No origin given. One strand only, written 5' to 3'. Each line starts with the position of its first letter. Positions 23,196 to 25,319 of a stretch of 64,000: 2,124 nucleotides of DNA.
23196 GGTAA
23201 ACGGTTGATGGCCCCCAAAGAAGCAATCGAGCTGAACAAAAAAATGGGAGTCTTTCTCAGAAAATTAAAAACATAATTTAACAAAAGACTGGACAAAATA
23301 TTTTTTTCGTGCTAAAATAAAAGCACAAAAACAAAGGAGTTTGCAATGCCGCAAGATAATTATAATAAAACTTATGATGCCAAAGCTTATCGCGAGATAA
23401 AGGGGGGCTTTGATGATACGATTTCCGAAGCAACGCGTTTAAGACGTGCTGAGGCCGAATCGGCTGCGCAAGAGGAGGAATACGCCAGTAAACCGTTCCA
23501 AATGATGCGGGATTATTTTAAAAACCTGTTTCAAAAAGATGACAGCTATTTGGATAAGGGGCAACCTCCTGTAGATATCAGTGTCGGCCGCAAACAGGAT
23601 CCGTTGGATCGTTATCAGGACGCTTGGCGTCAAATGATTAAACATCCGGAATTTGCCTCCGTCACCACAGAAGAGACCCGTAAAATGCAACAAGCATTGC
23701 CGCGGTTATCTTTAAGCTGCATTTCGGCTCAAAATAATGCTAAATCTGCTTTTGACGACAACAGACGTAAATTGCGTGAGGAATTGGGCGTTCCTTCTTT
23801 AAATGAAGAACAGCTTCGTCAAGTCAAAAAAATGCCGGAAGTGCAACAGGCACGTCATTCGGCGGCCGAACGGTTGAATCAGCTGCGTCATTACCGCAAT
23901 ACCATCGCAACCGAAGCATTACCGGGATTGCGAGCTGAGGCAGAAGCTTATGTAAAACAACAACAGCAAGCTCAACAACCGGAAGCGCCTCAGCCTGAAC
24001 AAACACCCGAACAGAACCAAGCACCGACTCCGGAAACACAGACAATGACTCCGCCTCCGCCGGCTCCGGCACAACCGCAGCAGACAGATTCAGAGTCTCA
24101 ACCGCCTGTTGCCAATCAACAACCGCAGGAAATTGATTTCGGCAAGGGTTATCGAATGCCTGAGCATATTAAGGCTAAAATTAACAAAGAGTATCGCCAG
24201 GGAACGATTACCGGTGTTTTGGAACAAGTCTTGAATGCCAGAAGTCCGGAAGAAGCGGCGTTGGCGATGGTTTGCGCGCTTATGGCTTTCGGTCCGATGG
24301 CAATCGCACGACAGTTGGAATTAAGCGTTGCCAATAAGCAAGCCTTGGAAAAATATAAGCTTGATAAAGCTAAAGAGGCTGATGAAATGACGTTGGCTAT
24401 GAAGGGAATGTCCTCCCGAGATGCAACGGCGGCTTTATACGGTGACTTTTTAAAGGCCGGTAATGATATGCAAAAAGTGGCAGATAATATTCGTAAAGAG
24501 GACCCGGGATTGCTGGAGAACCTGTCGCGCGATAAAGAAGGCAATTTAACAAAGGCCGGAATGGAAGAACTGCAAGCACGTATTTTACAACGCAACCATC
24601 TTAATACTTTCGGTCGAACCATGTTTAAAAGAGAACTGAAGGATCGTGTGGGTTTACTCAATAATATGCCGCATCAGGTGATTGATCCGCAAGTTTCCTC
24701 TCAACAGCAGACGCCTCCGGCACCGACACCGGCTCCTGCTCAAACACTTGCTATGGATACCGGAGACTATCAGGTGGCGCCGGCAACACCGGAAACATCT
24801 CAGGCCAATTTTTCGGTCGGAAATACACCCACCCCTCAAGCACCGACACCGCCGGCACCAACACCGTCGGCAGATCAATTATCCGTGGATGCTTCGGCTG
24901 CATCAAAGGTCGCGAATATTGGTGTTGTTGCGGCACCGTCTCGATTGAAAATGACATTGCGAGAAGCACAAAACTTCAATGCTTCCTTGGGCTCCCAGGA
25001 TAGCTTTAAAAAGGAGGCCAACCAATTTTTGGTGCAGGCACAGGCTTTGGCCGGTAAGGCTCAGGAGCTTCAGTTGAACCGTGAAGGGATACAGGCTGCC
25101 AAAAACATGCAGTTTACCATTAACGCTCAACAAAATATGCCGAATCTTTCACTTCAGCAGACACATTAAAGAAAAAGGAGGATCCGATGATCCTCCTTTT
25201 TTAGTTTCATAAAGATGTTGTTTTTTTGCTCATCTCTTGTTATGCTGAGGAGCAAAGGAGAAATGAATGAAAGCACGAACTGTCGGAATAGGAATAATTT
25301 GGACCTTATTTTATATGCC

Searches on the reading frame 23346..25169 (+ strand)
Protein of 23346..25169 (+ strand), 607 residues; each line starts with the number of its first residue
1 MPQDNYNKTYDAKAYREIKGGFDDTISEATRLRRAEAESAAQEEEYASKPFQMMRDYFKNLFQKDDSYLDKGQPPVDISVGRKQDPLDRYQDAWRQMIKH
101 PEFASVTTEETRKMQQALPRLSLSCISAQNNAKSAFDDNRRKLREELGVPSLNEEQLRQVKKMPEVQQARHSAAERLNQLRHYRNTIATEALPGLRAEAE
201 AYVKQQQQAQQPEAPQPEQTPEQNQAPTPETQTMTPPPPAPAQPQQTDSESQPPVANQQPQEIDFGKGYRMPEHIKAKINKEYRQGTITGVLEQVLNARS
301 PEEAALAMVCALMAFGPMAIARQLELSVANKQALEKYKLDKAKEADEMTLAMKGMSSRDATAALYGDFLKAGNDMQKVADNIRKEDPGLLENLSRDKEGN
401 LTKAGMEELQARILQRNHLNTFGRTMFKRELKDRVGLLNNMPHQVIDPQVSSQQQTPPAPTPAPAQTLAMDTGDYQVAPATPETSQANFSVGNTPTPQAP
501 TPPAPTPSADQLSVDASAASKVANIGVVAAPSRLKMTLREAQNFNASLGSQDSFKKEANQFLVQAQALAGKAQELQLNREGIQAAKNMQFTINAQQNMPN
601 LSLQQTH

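Call 8: search_protein_families(library=pfam, proteins=[window:23346-25169:+], max_evalue=0.001)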
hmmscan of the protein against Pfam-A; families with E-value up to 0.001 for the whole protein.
window:23346-25169:+ (607 aa): 0 families

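Call 26: search_protein_families(library=ncbifam, proteins=[window:23346-25169:+], max_evalue=0.01)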
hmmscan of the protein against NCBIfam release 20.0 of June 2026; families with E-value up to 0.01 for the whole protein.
window:23346-25169:+ (607 aa): 1 family
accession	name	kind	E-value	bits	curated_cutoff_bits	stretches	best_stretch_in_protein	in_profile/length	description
NF033441.0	BREX_BrxC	hypoth_equivalog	0.00067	18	400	1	91-234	1006-1145/1173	BREX system P-loop protein BrxC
